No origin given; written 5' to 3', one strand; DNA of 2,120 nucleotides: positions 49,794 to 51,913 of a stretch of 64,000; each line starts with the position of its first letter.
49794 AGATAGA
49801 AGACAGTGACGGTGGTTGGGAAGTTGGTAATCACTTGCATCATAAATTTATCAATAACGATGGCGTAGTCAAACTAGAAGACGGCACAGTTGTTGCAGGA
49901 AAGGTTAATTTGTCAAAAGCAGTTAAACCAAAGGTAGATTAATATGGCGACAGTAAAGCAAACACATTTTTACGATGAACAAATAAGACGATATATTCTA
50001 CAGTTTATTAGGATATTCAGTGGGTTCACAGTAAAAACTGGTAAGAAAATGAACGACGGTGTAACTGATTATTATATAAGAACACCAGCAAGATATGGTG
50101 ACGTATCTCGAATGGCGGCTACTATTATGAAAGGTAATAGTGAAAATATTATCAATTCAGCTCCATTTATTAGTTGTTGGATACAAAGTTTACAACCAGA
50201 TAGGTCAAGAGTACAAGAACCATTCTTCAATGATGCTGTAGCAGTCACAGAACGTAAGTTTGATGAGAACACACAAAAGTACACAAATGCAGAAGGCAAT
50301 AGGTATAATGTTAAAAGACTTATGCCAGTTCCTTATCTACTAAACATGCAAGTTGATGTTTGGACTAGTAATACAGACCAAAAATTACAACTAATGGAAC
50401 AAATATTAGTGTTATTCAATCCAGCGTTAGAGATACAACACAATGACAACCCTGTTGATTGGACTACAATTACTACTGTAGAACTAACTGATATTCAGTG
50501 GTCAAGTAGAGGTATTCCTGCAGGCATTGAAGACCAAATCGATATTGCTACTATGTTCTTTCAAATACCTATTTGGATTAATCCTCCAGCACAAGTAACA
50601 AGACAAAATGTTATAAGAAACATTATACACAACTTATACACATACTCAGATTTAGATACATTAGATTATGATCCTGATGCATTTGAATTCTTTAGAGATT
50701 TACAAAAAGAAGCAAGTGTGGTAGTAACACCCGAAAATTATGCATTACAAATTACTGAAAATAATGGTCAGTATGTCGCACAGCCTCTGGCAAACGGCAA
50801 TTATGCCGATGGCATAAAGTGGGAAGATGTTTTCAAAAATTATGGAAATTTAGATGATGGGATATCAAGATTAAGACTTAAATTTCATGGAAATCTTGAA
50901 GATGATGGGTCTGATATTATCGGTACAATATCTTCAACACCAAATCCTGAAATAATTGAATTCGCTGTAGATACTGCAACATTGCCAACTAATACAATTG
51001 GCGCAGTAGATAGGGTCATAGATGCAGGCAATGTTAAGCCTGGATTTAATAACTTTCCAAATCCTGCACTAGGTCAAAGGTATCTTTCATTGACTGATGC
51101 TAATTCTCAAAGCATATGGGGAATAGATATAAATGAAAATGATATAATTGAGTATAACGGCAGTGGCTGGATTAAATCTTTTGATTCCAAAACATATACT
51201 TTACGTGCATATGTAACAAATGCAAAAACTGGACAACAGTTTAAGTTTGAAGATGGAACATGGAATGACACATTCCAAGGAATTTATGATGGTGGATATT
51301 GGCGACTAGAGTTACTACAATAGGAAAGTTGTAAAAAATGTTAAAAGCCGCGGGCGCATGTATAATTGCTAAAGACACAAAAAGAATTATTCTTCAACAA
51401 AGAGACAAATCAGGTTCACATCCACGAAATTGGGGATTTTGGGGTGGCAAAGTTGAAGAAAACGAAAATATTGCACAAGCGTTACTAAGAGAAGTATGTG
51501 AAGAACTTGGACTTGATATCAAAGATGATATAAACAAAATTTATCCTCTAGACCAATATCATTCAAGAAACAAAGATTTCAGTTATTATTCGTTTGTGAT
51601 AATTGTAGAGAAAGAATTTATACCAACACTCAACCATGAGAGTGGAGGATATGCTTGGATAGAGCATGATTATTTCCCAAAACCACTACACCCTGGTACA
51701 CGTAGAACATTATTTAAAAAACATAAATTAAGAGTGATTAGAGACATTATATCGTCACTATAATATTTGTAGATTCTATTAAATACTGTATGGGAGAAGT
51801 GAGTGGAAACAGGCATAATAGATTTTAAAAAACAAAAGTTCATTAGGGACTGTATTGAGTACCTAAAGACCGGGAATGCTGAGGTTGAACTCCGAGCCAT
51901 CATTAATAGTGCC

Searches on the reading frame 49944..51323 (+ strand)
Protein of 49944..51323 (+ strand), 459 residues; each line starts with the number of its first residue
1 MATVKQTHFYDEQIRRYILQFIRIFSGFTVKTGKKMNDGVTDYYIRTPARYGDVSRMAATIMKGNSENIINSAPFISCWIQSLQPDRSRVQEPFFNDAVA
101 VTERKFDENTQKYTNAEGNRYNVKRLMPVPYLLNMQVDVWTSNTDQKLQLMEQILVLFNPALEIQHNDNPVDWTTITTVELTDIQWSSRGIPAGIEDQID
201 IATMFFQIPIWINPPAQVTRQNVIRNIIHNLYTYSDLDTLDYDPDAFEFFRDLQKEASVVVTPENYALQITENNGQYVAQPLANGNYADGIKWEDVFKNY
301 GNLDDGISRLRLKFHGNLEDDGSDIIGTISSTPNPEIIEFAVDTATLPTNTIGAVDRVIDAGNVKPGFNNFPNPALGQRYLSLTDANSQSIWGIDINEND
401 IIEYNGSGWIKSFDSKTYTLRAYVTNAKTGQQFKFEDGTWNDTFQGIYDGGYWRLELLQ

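Call 57: search_protein_families(library=pfam, proteins=[window:49944-51323:+], max_evalue=0.01)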
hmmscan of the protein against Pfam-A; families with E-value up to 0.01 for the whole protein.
window:49944-51323:+ (459 aa): 1 family
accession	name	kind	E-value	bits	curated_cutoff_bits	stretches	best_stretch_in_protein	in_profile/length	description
PF16724.11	T4-gp15_tss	-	2.8e-26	92.6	25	1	8-235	1-210/245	T4-like virus Myoviridae tail sheath stabiliser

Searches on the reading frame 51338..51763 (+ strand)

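Call 57: search_protein_families(library=pfam, proteins=[window:51338-51763:+], max_evalue=0.01)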
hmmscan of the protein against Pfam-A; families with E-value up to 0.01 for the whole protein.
window:51338-51763:+ (141 aa): 3 families
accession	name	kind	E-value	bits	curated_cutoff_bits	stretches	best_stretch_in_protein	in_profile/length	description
PF00293.34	NUDIX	-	2.3e-18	66.9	21.1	1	4-124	5-130/134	NUDIX domain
PF14815.12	NUDIX_4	-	7e-07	29.5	35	1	7-63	2-55/113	NUDIX domain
PF22327.2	Nudt16-like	-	0.00045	20.6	27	1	32-63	35-67/161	U8 snoRNA-decapping enzyme-like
